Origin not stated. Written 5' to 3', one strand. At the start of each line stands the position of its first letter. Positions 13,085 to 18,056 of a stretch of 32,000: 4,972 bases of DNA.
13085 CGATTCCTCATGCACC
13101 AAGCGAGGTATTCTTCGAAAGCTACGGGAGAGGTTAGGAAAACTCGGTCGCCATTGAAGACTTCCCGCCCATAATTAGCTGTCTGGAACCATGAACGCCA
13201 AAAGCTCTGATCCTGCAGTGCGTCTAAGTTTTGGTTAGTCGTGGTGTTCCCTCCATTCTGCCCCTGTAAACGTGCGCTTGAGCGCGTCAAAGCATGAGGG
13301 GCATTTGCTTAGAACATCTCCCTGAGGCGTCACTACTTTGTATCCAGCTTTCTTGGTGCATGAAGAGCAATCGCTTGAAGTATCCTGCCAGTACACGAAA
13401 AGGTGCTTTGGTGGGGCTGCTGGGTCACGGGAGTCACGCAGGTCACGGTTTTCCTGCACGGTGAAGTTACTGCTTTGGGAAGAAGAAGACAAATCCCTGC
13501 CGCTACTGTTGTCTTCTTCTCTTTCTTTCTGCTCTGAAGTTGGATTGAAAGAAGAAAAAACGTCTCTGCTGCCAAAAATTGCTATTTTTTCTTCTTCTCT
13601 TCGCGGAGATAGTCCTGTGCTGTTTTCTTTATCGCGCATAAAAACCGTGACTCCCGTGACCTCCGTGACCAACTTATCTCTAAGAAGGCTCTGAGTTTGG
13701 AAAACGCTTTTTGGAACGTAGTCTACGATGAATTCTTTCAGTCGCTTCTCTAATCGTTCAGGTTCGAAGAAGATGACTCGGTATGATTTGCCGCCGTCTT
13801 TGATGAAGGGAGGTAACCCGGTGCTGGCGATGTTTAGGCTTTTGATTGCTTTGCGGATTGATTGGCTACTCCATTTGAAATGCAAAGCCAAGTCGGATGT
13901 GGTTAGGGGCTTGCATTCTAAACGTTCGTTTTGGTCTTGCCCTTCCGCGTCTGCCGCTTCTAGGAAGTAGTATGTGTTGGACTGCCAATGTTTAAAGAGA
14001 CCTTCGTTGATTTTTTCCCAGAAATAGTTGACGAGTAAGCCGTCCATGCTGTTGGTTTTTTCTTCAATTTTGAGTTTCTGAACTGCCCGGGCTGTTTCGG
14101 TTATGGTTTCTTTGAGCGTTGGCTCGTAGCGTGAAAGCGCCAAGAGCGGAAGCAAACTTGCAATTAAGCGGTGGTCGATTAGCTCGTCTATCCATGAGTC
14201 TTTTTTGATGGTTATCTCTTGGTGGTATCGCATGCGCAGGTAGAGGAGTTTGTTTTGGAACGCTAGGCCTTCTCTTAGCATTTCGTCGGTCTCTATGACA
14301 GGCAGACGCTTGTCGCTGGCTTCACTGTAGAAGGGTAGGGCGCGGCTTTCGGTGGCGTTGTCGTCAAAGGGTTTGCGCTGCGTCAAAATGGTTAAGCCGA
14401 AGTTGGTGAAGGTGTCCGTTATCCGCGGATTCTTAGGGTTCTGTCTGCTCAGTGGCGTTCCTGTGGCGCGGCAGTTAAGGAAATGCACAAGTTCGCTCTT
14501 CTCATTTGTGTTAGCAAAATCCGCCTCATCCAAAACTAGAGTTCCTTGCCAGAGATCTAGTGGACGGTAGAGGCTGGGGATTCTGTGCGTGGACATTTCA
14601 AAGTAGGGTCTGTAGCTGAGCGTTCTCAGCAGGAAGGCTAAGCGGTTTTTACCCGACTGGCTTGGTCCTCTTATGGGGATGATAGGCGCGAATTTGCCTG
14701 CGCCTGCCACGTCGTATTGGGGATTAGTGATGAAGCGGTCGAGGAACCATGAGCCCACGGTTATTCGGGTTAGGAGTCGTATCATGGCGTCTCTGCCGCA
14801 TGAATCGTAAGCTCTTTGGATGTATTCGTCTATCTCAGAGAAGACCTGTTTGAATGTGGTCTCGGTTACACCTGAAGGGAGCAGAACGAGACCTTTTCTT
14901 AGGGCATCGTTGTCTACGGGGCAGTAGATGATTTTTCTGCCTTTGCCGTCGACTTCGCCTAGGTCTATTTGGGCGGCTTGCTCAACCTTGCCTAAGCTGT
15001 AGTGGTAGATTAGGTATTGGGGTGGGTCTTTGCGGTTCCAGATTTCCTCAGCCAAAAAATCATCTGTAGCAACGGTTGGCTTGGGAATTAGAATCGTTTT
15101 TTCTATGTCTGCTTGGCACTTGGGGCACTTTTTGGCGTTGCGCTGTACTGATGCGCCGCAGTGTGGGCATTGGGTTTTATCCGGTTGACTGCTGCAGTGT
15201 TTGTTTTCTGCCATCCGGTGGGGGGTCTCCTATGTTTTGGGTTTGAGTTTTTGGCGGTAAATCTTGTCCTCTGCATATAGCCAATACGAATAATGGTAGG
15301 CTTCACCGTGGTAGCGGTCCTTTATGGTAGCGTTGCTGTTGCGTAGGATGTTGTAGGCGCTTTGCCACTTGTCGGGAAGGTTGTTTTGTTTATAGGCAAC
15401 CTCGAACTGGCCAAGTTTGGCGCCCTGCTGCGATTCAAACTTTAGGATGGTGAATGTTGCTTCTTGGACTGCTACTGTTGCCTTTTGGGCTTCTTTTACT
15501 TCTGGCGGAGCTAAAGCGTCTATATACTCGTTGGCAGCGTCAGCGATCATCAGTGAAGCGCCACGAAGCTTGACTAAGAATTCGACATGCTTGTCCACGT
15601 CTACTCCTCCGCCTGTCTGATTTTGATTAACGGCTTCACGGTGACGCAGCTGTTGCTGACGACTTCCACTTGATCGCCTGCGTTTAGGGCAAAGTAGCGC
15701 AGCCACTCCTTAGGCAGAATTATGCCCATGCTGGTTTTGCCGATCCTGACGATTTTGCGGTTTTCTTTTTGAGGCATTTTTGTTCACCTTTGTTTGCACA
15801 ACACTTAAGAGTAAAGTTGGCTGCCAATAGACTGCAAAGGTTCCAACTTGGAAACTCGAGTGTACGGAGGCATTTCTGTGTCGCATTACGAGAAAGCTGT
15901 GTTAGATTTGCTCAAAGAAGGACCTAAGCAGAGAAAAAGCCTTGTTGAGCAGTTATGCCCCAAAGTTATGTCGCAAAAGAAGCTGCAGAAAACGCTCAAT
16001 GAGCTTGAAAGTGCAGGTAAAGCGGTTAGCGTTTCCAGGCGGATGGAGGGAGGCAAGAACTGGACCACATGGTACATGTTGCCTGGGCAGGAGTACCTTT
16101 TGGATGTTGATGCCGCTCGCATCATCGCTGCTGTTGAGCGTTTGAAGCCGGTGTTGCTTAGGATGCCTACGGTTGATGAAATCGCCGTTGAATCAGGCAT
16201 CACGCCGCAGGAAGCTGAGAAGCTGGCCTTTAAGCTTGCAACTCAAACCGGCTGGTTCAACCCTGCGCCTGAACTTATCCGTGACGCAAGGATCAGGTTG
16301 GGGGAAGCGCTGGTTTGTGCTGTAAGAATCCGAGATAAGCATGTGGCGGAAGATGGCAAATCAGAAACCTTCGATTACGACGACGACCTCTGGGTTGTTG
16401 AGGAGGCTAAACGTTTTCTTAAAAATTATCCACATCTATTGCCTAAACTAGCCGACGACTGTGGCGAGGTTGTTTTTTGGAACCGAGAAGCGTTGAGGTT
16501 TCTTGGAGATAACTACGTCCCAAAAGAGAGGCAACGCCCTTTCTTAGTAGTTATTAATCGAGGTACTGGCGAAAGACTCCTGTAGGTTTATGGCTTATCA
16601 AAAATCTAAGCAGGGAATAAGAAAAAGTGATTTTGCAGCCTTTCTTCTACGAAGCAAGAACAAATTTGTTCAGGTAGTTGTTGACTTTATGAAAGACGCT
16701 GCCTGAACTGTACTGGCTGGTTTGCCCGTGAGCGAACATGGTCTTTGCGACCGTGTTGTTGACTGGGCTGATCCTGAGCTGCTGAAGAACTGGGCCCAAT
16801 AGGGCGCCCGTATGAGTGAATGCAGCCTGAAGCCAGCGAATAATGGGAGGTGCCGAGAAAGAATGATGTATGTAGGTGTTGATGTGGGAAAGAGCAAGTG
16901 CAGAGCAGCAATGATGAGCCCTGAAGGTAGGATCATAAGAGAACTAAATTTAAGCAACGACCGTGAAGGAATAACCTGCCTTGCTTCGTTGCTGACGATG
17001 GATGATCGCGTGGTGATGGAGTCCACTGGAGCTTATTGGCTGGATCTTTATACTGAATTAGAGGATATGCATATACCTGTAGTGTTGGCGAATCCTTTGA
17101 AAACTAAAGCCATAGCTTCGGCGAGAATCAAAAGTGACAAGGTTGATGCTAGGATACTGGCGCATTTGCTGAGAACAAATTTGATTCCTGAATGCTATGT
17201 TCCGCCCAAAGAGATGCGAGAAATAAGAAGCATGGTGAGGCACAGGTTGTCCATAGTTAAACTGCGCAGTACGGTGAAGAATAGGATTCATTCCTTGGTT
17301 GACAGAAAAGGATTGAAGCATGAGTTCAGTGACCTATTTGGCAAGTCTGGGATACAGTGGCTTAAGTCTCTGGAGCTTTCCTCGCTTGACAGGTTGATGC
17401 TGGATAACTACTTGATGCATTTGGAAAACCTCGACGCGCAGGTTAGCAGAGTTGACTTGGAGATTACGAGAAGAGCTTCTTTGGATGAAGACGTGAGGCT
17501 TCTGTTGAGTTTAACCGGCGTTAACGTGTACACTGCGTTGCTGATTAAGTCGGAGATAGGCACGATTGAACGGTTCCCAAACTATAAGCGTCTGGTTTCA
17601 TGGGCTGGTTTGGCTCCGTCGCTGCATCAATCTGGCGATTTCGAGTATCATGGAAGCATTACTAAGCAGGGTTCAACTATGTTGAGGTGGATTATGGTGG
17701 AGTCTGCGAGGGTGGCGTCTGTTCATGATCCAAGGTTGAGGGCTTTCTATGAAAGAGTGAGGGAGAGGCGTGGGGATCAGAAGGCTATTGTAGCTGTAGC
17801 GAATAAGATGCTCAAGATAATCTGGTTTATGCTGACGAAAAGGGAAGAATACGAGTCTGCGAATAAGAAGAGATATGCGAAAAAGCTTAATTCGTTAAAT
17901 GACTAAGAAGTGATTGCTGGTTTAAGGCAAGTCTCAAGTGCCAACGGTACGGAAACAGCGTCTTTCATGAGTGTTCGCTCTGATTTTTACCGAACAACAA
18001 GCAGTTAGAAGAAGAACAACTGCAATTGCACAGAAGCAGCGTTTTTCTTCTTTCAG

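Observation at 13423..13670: Symmetric iteron-hairpin-hairpin-iteron module embedded in the helicase ORF: candidate replication origin of the element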

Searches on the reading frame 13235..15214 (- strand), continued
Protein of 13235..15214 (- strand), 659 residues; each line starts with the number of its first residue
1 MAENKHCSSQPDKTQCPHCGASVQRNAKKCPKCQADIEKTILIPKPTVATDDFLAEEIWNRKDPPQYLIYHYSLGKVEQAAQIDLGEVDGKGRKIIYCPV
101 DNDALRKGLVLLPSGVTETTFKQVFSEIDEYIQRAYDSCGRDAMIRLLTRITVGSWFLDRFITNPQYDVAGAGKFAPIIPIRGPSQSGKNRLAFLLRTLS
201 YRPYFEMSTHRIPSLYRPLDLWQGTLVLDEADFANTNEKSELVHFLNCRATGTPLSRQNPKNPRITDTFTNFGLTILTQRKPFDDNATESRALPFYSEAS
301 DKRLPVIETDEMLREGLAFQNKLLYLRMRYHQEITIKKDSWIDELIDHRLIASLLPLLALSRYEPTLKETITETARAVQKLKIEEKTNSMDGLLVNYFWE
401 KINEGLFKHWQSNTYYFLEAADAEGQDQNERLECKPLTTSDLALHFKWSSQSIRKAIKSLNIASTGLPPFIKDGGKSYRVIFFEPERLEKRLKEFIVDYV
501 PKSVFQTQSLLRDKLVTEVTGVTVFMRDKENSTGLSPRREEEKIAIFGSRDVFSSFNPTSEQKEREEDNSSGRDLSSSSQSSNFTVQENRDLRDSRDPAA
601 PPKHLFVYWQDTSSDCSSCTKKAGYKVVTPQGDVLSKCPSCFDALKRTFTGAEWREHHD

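Call 60: find_encoding_contigs(protein=P0105, flank=600, max_places=1)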
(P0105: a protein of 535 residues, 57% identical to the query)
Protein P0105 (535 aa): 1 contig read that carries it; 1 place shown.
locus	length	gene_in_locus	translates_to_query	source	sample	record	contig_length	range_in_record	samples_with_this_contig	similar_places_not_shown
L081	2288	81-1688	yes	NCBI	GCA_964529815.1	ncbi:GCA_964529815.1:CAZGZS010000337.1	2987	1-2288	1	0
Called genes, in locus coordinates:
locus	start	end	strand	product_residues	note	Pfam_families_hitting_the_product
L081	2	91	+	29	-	?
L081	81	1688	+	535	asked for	-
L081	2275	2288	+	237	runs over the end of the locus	?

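Call 61: find_encoding_contigs(protein=P0104, flank=600, max_places=1)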
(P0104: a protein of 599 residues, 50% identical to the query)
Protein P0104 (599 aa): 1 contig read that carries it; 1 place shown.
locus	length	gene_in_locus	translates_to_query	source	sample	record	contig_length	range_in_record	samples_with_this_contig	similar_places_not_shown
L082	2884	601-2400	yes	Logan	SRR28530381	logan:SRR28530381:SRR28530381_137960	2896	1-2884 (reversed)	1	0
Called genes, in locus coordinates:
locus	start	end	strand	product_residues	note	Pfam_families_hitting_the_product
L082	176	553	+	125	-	-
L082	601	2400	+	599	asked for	-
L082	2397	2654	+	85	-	-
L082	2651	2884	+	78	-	?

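Call 71: search_dna_similar(query=window:13235-15214:-, collection=phages, mode=protein, max_evalue=0.001, max_rows=10)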
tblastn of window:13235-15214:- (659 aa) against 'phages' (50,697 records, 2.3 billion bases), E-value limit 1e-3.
No match.

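Call 72: search_dna_similar(query=window:13235-15214:-, collection=plasmids, mode=protein, max_evalue=0.001, max_rows=10)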
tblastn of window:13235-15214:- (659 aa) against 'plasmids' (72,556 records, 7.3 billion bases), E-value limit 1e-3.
Records with a match: 1; places in all: 1; records where one place covers at least 80% of the query: 0.
Best place of each record, by identity: <60% 1.
By first word of the organism name: Haladaptatus 1.
By predicted mobility (MOB-suite, as given by PLSDB): non-mobilizable 1.
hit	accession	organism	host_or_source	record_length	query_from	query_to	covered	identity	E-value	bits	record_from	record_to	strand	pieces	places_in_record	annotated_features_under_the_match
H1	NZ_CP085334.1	Haladaptatus salinisoli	cell culture,saline soil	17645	36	348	47%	24.0%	7e-6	57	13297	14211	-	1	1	hypothetical protein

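Call 85: fold_search(model_id=the predicted structure, library=viral)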
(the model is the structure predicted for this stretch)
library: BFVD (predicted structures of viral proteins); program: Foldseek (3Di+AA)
matches with E <= 10: 352; with E <= 0.001: 0
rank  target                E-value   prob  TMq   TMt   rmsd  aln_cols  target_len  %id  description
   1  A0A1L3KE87            5.3e-02  0.11  0.09  0.07  33.3       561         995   13  (no name in the UniProt tables at hand)
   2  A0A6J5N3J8            9.9e-02  1.00  0.07  0.67   2.3        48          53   23  DUF7455 domain-containing protein [uncultured Caudovirales phage]
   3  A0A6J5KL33            2.0e-01  0.44  0.07  0.24  19.9       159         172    9  Uncharacterized protein [uncultured Caudovirales phage]
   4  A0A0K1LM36            2.0e-01  0.28  0.05  0.13  16.5        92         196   20  Uncharacterized protein [Caulobacter phage Sansa]
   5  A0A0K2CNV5            2.1e-01  0.33  0.09  0.14  26.4       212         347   15  Putative replicon initiation protein [Brevibacillus phage SecTim467]
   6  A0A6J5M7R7            2.4e-01  0.41  0.07  0.22  18.5       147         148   14  Uncharacterized protein [uncultured Caudovirales phage]
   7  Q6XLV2                2.4e-01  0.28  0.07  0.19  26.1       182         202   14  FirrV-1-G1 [Feldmannia irregularis virus a]
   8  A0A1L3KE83            2.4e-01  0.04  0.08  0.07  31.7       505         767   10  (no name in the UniProt tables at hand)
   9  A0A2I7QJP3            2.5e-01  0.85  0.06  0.42   4.2        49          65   24  (no name in the UniProt tables at hand)
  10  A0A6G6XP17            3.0e-01  0.07  0.06  0.11  27.6       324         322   10  (no name in the UniProt tables at hand)
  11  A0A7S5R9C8            4.0e-01  0.82  0.08  0.47   4.8        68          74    9  Uncharacterized protein [Rhizobium phage RHph_Y68]
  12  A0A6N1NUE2            4.0e-01  0.15  0.05  0.11  33.0       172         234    8  Thioredoxin domain-containing protein [Tupanvirus deep ocean]
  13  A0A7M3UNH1            4.2e-01  0.07  0.08  0.20  20.3       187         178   13  Uncharacterized protein [Pyramimonas orientalis virus 01B]
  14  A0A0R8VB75            4.4e-01  0.21  0.06  0.10  18.5       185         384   17  (no name in the UniProt tables at hand)
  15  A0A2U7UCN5            4.7e-01  0.93  0.05  0.30   3.4        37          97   30  Uncharacterized protein [Pandoravirus neocaledonia]
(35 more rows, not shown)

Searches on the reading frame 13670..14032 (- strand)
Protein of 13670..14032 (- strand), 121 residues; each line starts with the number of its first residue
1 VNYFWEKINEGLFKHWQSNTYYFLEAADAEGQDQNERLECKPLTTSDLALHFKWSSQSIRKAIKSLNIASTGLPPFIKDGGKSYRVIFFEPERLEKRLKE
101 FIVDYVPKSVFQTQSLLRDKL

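Call 73: predict_structure(alignment_id=A4)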
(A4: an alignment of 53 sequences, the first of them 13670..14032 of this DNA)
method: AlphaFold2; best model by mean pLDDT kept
length: 121 residues; sequences in the alignment: 53
mean_pLDDT: 83.4   pTM: 0.75
mean pLDDT of the five models: 83.4, 82.3, 82.1, 81.5, 81.5
residues with pLDDT >= 90: 57; 70-90: 45; 50-70: 13; < 50: 6
segments of 3 or more residues with pLDDT < 50: 118-121
pLDDT, mean of each block of 10 residues (from residue 1): 89 86 82 60 94 95 92 87 91 91 83 56 37
secondary structure, 60 per line:
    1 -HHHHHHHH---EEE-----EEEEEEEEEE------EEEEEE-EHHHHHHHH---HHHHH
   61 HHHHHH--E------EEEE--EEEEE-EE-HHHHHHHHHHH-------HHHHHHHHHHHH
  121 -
elements in order: H2-9 E13-15 E21-30 E37-42 H45-52 H56-66 E76-79 E82-86 H91-101 H109-120

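Call 76: fold_search(model_id=the predicted structure, library=pdb)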
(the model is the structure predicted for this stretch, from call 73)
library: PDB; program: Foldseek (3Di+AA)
matches with E <= 10: 613; with E <= 0.001: 0
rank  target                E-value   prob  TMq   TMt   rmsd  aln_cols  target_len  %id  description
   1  5jls                  6.9e-02  0.66  0.31  0.28   9.9        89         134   22  Crystal Structure of Adhesin competence repressor (AdcR) from Streptococcus pyogenes (C-terminally His tagged) (released 2017-05-03)
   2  7dvr                  1.0e-01  0.44  0.25  0.21  12.2        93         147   11  Crystal structure of heme sensor protein PefR from Streptococcus agalactiae in complex with heme (released 2021-09-29)
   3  5vfx_D                1.1e-01  0.89  0.43  0.50   4.8       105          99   10  Structure of an accessory protein of the pCW3 relaxosome in complex with the origin of transfer (oriT) DNA (released 2018-04-18)
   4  7dvt                  1.1e-01  0.38  0.25  0.21  12.2        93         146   11  Crystal structure of heme sensor protein PefR in complex with heme and carbon monoxide (released 2021-09-29)
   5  5vfx_F                1.3e-01  0.87  0.44  0.50   4.8       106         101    9  Structure of an accessory protein of the pCW3 relaxosome in complex with the origin of transfer (oriT) DNA (released 2018-04-18)
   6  5yhx_M                1.5e-01  0.25  0.33  0.28  16.5       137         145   14  Structure of Lactococcus lactis ZitR, wild type (released 2017-12-06)
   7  6oio                  1.7e-01  0.82  0.30  0.15   6.6        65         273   23  Crystal structure of MYST acetyltransferase domain in complex with inhibitor 60 (released 2019-07-03)
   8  6xjf_B                1.7e-01  0.57  0.29  0.33  11.8        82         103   18  X-ray crystal structure of Pyrococcus furiosus general transcription factor TFE-alpha (SeMet labeled protein) (released 2020-07-08)
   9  5vfx_A                1.8e-01  0.82  0.44  0.51   4.7       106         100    9  Structure of an accessory protein of the pCW3 relaxosome in complex with the origin of transfer (oriT) DNA (released 2018-04-18)
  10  5vfx_H                2.0e-01  0.80  0.44  0.51   4.7       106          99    9  Structure of an accessory protein of the pCW3 relaxosome in complex with the origin of transfer (oriT) DNA (released 2018-04-18)
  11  6xjf_G                2.0e-01  0.44  0.30  0.33  11.9        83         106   16  X-ray crystal structure of Pyrococcus furiosus general transcription factor TFE-alpha (SeMet labeled protein) (released 2020-07-08)
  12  2rdp                  2.3e-01  0.33  0.27  0.24   9.5        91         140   12  The structure of a MarR family protein from Bacillus stearothermophilus (released 2007-11-13)
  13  3gfj                  2.6e-01  0.35  0.32  0.28   9.8        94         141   13  Crystal structure of the ST1710 mutant (R89A) protein (released 2009-08-25)
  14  5yi0_A                2.7e-01  0.57  0.36  0.31  10.3        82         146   18  Structure of Lactococcus lactis ZitR, C30AH42A mutant (released 2017-12-06)
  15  4p55_A                2.7e-01  0.33  0.34  0.37   8.3       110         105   12  Crystal structure of DNA binding domain of K11 from KSHV (released 2015-04-15)
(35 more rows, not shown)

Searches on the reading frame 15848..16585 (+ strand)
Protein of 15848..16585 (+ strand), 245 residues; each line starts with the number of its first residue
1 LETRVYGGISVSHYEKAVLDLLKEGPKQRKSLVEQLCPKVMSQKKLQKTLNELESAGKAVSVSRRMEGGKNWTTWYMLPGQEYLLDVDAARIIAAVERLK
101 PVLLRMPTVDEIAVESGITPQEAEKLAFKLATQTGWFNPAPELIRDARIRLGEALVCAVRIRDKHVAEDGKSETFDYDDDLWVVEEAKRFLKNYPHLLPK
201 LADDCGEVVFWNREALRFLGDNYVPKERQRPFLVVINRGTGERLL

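Call 7: search_protein_families(library=pfam, proteins=[window:15848-16585:+], max_evalue=0.01)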
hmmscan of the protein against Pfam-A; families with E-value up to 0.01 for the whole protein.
window:15848-16585:+ (245 aa): 1 family
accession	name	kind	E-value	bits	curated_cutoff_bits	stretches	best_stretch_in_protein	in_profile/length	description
PF02002.24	TFIIE_alpha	-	0.0065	16.7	22.9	0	41-101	39-98/105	TFIIE alpha subunit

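Call 30: search_protein_families(library=phrogs, proteins=[window:15848-16585:+], max_evalue=0.01)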
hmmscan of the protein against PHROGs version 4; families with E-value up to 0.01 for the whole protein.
window:15848-16585:+ (245 aa): 0 families

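Call 55: search_protein_families(library=ncbifam, proteins=[window:15848-16585:+], max_evalue=0.01)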
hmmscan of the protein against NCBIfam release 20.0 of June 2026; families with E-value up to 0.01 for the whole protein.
window:15848-16585:+ (245 aa): 0 families

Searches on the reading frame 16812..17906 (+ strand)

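Call 7: search_protein_families(library=pfam, proteins=[window:16812-17906:+], max_evalue=0.01)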
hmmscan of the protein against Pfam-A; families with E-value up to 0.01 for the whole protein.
window:16812-17906:+ (364 aa): 2 families
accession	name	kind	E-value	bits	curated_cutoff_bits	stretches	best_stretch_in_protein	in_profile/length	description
PF01548.23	DEDD_Tnp_IS110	-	9.8e-29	100.6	29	1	21-165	1-152/155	Transposase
PF02371.22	Transposase_20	-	5.4e-23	81.6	21.3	1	229-314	2-87/87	Transposase IS116/IS110/IS902 family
